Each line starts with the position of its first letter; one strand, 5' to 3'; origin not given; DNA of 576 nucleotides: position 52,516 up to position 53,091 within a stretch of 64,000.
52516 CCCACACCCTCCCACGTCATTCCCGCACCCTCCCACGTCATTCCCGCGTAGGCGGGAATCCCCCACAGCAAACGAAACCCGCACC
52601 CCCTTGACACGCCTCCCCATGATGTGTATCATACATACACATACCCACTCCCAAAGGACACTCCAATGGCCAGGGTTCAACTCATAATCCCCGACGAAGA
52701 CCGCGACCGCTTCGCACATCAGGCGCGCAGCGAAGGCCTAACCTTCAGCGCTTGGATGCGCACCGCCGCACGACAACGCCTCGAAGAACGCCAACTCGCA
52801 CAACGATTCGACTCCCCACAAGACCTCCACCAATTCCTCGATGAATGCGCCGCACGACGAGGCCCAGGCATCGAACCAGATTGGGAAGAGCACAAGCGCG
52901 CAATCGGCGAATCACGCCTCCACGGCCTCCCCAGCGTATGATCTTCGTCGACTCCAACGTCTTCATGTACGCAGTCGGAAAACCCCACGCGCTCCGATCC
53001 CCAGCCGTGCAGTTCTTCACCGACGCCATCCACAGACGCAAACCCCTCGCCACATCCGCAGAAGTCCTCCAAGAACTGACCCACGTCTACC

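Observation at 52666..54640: vapB-vapC-hsdS translationally coupled operon: an orphan Type I specificity subunit wired to a PIN toxin-antitoxin pair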

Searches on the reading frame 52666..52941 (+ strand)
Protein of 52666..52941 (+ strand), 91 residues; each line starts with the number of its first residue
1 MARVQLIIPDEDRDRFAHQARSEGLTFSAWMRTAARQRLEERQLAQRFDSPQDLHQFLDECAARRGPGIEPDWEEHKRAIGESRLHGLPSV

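Call 3: search_protein_families(library=pfam, proteins=[window:52666-52941:+], max_evalue=0.1)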
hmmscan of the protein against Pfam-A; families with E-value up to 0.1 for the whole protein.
window:52666-52941:+ (91 aa): 5 families
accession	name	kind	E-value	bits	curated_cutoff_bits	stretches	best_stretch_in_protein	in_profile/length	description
PF01402.27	RHH_1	-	0.0032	17.8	20.5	1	3-41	1-39/39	Ribbon-helix-helix protein, copG family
PF07878.17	RHH_5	-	0.0048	17.1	26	1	1-42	1-42/43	CopG-like RHH_1 or ribbon-helix-helix domain, RHH_5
PF07704.17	PSK_trans_fac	-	0.021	16.2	28.3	1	6-67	3-65/82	Rv0623-like transcription factor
PF19807.5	DUF6290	-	0.029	15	27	1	1-41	1-41/72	Family of unknown function (DUF6290)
PF21983.2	NikA-like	-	0.078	13.6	27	1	10-36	13-39/72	Mobilization protein NikA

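Call 4: search_protein_families(library=ncbifam, proteins=[window:52666-52941:+], max_evalue=0.1)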
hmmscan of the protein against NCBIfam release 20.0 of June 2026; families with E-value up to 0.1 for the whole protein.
window:52666-52941:+ (91 aa): 4 families
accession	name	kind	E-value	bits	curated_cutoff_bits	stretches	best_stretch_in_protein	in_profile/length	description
NF046040.1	RelB_antitoxin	equivalog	0.0066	16.7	50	1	8-41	5-38/69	type II toxin-antitoxin system RelB family antitoxin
NF041551.1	YlcI_YnfO_N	subfamily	0.0078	16.3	30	1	17-42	17-42/42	YlcI/YnfO family protein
NF041264.1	MobA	equivalog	0.028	14.9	80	1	9-38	12-41/91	plasmid mobilization protein MobA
NF048017.1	antitoxin_RelB_like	equivalog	0.04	14.2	50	0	9-42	3-36/70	type II toxin-antitoxin system RelB family antitoxin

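Call 46: search_solved_structures(query=window:52666-52941:+, max_evalue=1)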
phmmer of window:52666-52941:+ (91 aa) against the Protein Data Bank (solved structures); distinct sequences matched with E-value up to 1: 4.
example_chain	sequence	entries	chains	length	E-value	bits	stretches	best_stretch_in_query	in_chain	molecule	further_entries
6z2i_A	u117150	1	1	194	0.00069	23.1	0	28-59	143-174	de novo designed TIM barrel DeNovoTIM6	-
7osv_A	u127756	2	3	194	0.015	18.8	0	28-60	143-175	DeNovoTIM6-SB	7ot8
6a6x_C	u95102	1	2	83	0.34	14.5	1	8-46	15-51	Antitoxin MazE7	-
7wj0_A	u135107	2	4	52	0.93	13.1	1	5-42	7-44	Antitoxin MazE6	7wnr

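Call 60: search_protein_families(library=padloc, proteins=[window:52666-52941:+], max_evalue=0.01)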
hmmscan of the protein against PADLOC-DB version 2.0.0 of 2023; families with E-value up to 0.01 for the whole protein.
window:52666-52941:+ (91 aa): 0 families

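Call 74: search_solved_structures(query=A6, max_evalue=1)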
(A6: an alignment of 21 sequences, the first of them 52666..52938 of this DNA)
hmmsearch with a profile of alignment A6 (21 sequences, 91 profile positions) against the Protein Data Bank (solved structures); distinct sequences matched with E-value up to 1: 9.
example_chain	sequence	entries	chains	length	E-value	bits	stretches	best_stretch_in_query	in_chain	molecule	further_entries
5cwc_A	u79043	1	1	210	0.018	18.4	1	17-64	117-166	Designed helical repeat protein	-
6a6x_C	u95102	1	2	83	0.041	17.2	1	8-41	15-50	Antitoxin MazE7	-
2k9i_A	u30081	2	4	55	0.26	14.7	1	6-46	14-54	Uncharacterized protein ORF56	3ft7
2ba3_A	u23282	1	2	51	0.26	14.6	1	12-35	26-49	NikA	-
6tzw_A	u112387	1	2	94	0.63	13.4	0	11-50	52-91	Protein bicaudal D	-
5cwg_A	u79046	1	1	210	0.74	13.2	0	16-64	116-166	Designed helical repeat protein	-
7wj0_A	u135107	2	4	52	0.78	13.1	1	6-41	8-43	Antitoxin MazE6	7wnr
4bl6_A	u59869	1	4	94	0.82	13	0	11-50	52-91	PROTEIN BICAUDAL D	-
8gxl_A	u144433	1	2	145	0.91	12.9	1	50-78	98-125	SURP and G-patch domain-containing protein 1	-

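Call 75: search_protein_families(library=pfam, alignment_id=A6, max_evalue=0.01)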
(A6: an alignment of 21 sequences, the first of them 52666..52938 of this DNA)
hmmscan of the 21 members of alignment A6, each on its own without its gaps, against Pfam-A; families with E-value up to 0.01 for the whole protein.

A. member 1, window:52666-52938:+ (91 aa): 2 families
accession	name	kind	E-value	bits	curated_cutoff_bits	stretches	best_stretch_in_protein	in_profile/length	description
PF01402.27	RHH_1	-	0.0032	17.8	20.5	0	3-41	1-39/39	Ribbon-helix-helix protein, copG family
PF07878.17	RHH_5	-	0.0048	17.1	26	0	1-42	1-42/43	CopG-like RHH_1 or ribbon-helix-helix domain, RHH_5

B. families by the number of members that match (of 21 scanned): 5 families
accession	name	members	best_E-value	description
PF21983.2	NikA-like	13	3.3e-06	Mobilization protein NikA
PF01402.27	RHH_1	9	8.8e-05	Ribbon-helix-helix protein, copG family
PF19807.5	DUF6290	6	5.7e-05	Family of unknown function (DUF6290)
PF07878.17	RHH_5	5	0.00045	CopG-like RHH_1 or ribbon-helix-helix domain, RHH_5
PF07704.17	PSK_trans_fac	3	0.0003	Rv0623-like transcription factor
